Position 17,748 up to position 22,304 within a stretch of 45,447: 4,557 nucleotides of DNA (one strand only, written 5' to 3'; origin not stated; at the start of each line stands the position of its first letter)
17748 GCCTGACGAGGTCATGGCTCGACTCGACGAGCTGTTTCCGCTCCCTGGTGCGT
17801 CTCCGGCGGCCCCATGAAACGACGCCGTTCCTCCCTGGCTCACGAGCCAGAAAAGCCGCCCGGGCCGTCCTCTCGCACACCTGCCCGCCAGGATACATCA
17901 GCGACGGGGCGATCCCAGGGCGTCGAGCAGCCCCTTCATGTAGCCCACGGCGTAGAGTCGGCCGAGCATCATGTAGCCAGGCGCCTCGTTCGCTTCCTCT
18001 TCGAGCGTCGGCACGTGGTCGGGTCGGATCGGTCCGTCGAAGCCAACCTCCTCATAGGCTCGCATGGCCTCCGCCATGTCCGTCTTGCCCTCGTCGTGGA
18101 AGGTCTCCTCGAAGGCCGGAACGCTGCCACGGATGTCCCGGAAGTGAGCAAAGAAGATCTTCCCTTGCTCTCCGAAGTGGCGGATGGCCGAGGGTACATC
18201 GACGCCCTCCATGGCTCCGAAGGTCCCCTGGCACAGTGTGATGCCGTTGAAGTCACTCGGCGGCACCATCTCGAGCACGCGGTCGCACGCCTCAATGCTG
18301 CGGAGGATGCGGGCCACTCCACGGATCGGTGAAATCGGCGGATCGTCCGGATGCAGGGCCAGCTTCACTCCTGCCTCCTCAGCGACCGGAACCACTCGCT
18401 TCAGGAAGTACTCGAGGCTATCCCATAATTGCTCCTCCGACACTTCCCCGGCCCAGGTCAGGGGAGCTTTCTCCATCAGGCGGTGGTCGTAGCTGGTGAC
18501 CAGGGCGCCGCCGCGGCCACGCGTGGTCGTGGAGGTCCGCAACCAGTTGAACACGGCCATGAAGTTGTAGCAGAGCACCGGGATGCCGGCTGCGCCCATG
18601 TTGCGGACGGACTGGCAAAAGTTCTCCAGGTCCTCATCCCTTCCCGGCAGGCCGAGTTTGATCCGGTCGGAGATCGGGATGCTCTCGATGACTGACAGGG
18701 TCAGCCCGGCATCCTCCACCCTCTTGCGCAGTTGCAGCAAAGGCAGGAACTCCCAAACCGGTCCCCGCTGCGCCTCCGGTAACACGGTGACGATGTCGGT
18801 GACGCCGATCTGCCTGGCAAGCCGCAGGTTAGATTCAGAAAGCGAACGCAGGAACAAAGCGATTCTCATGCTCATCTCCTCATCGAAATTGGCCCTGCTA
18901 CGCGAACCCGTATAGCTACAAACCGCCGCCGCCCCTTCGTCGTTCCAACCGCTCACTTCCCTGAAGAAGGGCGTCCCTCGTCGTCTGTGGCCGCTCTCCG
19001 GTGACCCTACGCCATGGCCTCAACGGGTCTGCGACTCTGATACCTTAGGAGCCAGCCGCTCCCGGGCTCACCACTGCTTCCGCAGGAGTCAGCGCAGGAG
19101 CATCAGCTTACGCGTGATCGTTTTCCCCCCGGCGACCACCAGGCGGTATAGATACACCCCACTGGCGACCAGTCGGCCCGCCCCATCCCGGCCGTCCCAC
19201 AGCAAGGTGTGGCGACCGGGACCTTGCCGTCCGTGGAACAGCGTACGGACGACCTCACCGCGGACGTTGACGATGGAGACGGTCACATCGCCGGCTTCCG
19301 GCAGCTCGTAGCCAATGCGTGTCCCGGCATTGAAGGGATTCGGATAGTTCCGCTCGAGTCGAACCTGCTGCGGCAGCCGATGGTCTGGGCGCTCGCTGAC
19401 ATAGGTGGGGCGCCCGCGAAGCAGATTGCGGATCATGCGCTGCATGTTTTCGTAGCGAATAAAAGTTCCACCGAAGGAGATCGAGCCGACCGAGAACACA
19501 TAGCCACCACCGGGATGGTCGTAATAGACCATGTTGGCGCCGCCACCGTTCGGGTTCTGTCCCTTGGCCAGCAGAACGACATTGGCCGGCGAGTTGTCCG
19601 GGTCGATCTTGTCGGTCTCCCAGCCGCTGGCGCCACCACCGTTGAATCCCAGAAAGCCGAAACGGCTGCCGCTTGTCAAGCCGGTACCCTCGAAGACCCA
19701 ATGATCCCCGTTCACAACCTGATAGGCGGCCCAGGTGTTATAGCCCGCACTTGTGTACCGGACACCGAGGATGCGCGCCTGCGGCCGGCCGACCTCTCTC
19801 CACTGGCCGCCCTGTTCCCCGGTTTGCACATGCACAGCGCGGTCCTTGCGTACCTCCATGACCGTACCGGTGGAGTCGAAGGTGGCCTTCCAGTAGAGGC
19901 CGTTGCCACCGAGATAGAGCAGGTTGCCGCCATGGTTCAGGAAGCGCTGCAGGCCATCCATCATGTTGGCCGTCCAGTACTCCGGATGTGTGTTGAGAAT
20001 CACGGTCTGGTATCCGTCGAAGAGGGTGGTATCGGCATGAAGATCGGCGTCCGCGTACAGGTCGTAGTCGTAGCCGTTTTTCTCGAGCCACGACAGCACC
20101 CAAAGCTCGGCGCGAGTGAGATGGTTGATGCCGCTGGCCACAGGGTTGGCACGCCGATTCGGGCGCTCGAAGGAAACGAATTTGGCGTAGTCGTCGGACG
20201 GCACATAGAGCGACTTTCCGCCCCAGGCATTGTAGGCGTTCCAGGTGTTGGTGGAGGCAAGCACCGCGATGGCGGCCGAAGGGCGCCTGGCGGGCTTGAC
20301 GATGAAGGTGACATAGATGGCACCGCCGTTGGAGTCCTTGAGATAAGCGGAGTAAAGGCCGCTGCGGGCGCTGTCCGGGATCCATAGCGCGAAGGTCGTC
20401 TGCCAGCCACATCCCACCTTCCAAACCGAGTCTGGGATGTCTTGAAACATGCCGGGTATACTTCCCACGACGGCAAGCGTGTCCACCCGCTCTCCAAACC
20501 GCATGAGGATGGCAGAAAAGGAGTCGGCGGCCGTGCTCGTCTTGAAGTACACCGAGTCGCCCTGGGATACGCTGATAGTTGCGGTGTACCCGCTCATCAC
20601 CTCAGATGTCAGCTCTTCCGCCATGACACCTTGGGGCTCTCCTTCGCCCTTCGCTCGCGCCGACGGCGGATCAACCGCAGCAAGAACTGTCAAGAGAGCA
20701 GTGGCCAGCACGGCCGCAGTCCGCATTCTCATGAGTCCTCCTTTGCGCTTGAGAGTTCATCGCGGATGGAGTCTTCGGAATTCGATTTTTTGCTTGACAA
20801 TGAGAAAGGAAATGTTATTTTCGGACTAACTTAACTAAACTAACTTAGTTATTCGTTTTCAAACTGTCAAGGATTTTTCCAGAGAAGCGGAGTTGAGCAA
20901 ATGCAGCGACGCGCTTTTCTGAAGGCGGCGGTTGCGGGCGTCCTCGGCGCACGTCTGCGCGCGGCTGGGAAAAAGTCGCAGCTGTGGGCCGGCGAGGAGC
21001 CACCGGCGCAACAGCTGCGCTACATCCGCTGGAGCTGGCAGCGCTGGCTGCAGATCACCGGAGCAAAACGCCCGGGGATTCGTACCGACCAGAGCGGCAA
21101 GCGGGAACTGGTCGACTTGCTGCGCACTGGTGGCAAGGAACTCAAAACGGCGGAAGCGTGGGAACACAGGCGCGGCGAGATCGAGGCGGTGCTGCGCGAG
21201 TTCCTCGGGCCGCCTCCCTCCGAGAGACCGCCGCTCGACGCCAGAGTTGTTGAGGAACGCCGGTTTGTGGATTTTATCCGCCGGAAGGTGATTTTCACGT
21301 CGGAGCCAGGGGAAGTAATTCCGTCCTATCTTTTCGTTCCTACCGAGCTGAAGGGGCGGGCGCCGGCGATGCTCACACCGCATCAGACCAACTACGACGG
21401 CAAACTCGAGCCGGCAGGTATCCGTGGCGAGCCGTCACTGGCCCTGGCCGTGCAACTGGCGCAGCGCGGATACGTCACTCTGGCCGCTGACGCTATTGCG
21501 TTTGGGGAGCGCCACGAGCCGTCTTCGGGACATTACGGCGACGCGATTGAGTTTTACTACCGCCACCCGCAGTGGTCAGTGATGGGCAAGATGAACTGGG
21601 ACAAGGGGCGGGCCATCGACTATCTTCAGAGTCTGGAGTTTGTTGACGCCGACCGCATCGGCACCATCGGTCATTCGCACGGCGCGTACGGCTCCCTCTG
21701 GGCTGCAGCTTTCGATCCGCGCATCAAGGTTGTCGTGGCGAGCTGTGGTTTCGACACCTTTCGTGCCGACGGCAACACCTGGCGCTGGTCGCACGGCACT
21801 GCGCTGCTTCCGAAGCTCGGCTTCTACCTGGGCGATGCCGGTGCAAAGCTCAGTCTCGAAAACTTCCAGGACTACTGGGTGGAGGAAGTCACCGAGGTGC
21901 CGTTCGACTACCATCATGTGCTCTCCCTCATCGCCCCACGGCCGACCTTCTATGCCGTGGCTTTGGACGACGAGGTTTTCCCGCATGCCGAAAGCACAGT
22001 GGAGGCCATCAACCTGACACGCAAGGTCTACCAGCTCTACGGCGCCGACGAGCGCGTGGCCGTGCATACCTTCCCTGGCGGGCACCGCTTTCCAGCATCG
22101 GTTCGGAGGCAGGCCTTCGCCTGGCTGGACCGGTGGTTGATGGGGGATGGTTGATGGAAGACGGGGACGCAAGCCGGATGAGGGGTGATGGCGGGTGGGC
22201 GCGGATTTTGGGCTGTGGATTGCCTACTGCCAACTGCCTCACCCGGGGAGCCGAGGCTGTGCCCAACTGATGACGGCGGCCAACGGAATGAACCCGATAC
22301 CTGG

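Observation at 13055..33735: Non-canonical uronate/glycan utilisation island in a T9SS-bearing, GC-rich FCB-group bacterium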

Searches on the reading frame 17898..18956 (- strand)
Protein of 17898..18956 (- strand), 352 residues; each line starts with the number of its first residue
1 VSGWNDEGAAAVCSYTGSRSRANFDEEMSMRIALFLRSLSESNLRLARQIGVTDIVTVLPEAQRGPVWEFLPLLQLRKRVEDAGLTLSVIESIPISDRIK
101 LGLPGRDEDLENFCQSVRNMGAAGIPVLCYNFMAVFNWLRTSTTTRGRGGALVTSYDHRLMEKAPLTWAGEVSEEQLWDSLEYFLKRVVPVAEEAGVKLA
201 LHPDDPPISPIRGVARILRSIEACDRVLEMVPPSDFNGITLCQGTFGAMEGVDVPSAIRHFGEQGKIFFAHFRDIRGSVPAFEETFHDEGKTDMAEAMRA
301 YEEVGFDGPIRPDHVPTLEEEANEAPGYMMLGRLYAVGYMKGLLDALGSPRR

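Call 3: search_protein_families(library=pfam, proteins=[window:17898-18956:-], max_evalue=0.01)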
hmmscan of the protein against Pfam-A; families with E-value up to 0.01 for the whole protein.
window:17898-18956:- (352 aa): 2 families
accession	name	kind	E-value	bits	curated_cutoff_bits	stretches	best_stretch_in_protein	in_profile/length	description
PF03786.19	UxuA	-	2e-96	323.3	23.7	2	169-347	172-350/352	D-mannonate dehydratase (UxuA)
PF01261.30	AP_endonuc_2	-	5.4e-10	39.8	31.1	1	45-310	2-225/249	Xylose isomerase-like TIM barrel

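Call 8: search_protein_families(library=ncbifam, proteins=[window:17898-18956:-], max_evalue=0.001)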
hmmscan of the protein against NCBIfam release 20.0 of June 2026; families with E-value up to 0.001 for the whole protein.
window:17898-18956:- (352 aa): 2 families
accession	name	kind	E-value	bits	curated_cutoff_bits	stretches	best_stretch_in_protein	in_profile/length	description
NF003027.0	PRK03906.1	subfamily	9.3e-83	278.3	191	2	171-348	202-378/385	mannonate dehydratase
TIGR00695.1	uxuA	equivalog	1.4e-59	202.2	199.55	2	171-347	202-387/394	mannonate dehydratase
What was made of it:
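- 17898..18956 (-): Mannonate dehydratase UxuA, short form. Window-specific addition. NCBIfam PRK03906, 278 bits against a cut-off of 191; TIGR00695, 202.2 against 199.55 (call 8).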

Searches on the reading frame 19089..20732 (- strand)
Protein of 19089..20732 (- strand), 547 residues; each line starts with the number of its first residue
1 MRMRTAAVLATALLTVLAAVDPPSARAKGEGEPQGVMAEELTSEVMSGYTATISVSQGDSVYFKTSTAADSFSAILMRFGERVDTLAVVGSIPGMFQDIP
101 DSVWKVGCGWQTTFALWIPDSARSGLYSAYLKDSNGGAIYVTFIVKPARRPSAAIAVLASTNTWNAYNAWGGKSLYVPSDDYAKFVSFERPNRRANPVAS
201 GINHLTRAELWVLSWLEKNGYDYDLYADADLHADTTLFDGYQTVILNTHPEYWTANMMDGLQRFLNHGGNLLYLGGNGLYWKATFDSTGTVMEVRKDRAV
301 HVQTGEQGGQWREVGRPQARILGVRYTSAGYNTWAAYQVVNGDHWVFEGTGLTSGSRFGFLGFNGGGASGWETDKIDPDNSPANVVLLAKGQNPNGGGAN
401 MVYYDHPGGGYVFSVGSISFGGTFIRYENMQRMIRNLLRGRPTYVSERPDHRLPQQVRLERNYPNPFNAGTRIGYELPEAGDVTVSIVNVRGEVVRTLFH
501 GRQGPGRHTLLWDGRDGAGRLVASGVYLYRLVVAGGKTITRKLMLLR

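Call 3: search_protein_families(library=pfam, proteins=[window:19089-20732:-], max_evalue=0.01)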
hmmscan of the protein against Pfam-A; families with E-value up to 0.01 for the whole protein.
window:19089-20732:- (547 aa): 3 families
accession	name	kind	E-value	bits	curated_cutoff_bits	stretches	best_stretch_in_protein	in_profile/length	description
PF20254.3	DMFA2_C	-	9.9e-80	269.2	27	1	105-423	40-367/374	N,N-dimethylformamidase beta subunit-like, C-terminal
PF13860.13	FlgD_ig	-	1.3e-10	41.5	27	1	471-532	10-74/79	FlgD Ig-like domain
PF18962.6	Por_Secre_tail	-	0.001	19.7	27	1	463-497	2-35/75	Secretion system C-terminal sorting domain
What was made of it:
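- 19089..20732 (-): DMFA2_C-domain protein with a FlgD_ig/T9SS type-A sorting tail. Window-specific addition. Pfam, 269 bits (call 3).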

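Call 8: search_protein_families(library=ncbifam, proteins=[window:19089-20732:-], max_evalue=0.001)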
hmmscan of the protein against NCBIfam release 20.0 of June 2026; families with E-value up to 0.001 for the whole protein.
window:19089-20732:- (547 aa): 5 families
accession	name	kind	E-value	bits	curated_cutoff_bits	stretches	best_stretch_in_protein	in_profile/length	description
TIGR04183.1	Por_Secre_tail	domain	1.5e-08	34.4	23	1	463-544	2-70/72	T9SS type A sorting domain-containing protein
NF005176.1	PRK06655.1-1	equivalog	4.7e-07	29.9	230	1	478-533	94-149/197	flagellar hook assembly protein FlgD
NF033707.1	T9SS_sortase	equivalog_domain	1.2e-06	26.5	420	1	461-535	1000-1079/1095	type IX secretion system sortase PorU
NF009276.0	PRK12633.1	equivalog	1.7e-06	27.9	383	1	469-530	116-178/234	flagellar basal body rod modification protein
NF052323.1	T9SSA_dep_M6i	equivalog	3.6e-05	21.9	600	1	462-534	960-1027/1043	T9SS-dependent M6-like inactivated metalloprotease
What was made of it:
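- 19089..20732 (-): TIGR04183, 34.4 bits against a cut-off of 23 (call 8).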

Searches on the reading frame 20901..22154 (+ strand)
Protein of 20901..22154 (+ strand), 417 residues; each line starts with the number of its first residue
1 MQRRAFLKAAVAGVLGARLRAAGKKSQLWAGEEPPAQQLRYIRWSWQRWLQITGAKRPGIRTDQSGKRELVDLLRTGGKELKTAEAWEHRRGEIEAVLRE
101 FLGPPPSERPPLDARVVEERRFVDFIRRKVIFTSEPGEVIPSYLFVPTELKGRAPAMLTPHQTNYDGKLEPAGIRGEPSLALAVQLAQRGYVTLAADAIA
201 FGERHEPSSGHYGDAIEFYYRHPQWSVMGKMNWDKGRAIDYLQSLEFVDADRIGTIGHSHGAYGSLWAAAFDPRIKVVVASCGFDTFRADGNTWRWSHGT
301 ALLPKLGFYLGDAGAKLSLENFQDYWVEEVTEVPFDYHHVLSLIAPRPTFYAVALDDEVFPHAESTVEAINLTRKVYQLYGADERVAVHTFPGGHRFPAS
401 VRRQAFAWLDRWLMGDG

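Call 3: search_protein_families(library=pfam, proteins=[window:20901-22154:+], max_evalue=0.01)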
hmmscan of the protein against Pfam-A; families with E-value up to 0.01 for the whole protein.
window:20901-22154:+ (417 aa): 9 families
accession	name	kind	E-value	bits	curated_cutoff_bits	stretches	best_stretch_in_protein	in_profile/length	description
PF22244.2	GCE_fung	-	7.8e-14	52.5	27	1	190-381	42-231/231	Glucuronyl esterase, fungi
PF00326.27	Peptidase_S9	-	7e-06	26.1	22.6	1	237-284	50-98/213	Prolyl oligopeptidase family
PF02129.25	Peptidase_S15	-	9.8e-05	22.6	23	1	142-305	7-147/262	X-Pro dipeptidyl-peptidase (S15 family)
PF12715.13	Abhydrolase_7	-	0.00032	20.5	21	1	92-275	53-249/388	Abhydrolase family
PF05448.18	AXE1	-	0.00033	20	21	1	230-284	155-209/321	Acetyl xylan esterase (AXE1)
PF01738.24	DLH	-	0.0013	18.8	21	1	181-280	32-126/217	Dienelactone hydrolase family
PF00561.26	Abhydrolase_1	-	0.0024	18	25.8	0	182-286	19-109/245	alpha/beta hydrolase fold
PF08840.17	BAAT_C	-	0.0032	18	20.9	1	238-286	9-57/210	BAAT / Acyl-CoA thioester hydrolase C terminal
PF12740.14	PETase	-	0.0049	16.7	28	0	246-286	120-160/263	PET hydrolase-like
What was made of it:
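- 20901..22154 (+): CE15 glucuronoyl-esterase-like alpha/beta hydrolase with a Tat signal (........). It carries GHSHG where the CE15 consensus is GCSRxG. Pfam GCE_fung, 52.5 bits (call 3).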

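Call 8: search_protein_families(library=ncbifam, proteins=[window:20901-22154:+], max_evalue=0.001)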
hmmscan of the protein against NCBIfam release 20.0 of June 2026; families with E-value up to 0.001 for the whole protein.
window:20901-22154:+ (417 aa): 3 families
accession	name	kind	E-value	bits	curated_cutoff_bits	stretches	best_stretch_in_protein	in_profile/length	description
NF007857.0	PRK10566.1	equivalog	1.7e-05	24.8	201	1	182-372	46-212/249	esterase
NF047920.1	lactonase_UilS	equivalog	8e-05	22.5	400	1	237-284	84-131/285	UilS family quorum-quenching N-acyl-homoserine lactonase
NF053518.1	DipepPtdsDpp5Prph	equivalog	9.7e-05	21.1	900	1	234-284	489-540/655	dipeptidyl-peptidase Dpp5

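Call 45: search_solved_structures(query=window:20901-22154:+, max_evalue=0.01, show_alignments=1)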
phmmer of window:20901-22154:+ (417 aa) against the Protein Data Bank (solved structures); distinct sequences matched with E-value up to 0.01: 31.
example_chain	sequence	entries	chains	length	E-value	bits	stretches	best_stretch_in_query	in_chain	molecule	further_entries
8q6s_A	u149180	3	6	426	1.8e-13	53.5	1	222-381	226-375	Putative acetyl xylan esterase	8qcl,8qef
6sz0_A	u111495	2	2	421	5.6e-13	51.9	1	219-382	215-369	glucuronoyl esterase OtCE15A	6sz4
6grw_A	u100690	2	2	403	6.8e-13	51.6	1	219-382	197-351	Putative acetyl xylan esterase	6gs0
6syu_A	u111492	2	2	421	7.1e-13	51.6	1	219-382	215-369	glucuronoyl esterase OtCE15A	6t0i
6syr_A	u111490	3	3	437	1.1e-12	50.9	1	219-382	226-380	glucuronoyl esterase OtCE15A | Putative acetyl xylan esterase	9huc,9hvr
7b7h_A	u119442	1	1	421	1.2e-12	50.8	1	219-382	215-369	Putative acetyl xylan esterase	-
6syv_A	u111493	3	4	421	1.9e-12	50.1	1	219-382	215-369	glucuronoyl esterase OtCE15A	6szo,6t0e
6gry_A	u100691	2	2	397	6.3e-12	48.4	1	224-396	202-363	Putative acetyl xylan esterase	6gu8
6hsw_A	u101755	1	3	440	3.6e-10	42.7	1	221-382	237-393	Carbohydrate esterase family 15 domain protein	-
8yzo_A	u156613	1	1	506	1.6e-08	37.2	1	235-413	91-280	Lipase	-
8yzn_A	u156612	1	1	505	1.8e-08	37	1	235-413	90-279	Lipase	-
6ehn_A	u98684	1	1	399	7.9e-08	34.9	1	222-366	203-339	Carbohydrate esterase MZ0003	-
6ru2_A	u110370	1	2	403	1.9e-07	33.6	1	192-414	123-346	4-O-methyl-glucuronoyl methylesterase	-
6rv8_A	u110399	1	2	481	3.5e-07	32.8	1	192-414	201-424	4-O-methyl-glucuronoyl methylesterase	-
6rtv_A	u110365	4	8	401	5.1e-07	32.3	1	192-414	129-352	4-O-methyl-glucuronoyl methylesterase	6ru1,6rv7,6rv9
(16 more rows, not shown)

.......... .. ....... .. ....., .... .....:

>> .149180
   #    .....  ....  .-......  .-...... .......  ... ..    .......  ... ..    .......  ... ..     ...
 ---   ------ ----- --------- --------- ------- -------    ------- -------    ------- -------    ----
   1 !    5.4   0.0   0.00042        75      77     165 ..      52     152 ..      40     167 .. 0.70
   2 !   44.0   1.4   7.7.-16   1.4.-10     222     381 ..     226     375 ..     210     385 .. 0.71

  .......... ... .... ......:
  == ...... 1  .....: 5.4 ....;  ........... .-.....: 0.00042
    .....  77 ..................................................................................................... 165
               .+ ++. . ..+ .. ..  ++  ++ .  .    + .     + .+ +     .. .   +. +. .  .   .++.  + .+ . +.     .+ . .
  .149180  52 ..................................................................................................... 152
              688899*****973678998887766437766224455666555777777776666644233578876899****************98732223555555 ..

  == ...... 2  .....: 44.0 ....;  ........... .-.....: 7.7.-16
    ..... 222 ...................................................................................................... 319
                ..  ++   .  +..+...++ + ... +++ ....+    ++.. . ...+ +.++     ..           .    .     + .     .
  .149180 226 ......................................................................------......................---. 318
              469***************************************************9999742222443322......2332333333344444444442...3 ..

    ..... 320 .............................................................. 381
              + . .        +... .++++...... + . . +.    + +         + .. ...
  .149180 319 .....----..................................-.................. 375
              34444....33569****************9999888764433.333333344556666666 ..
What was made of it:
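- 20901..22154 (+): Best solved relatives are bacterial CE15 enzymes, about 1e-13 (call 45).
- On CE15 glucuronoyl esterases: The window protein reads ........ where 8Q6S reads IGHSRLG (call 45).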
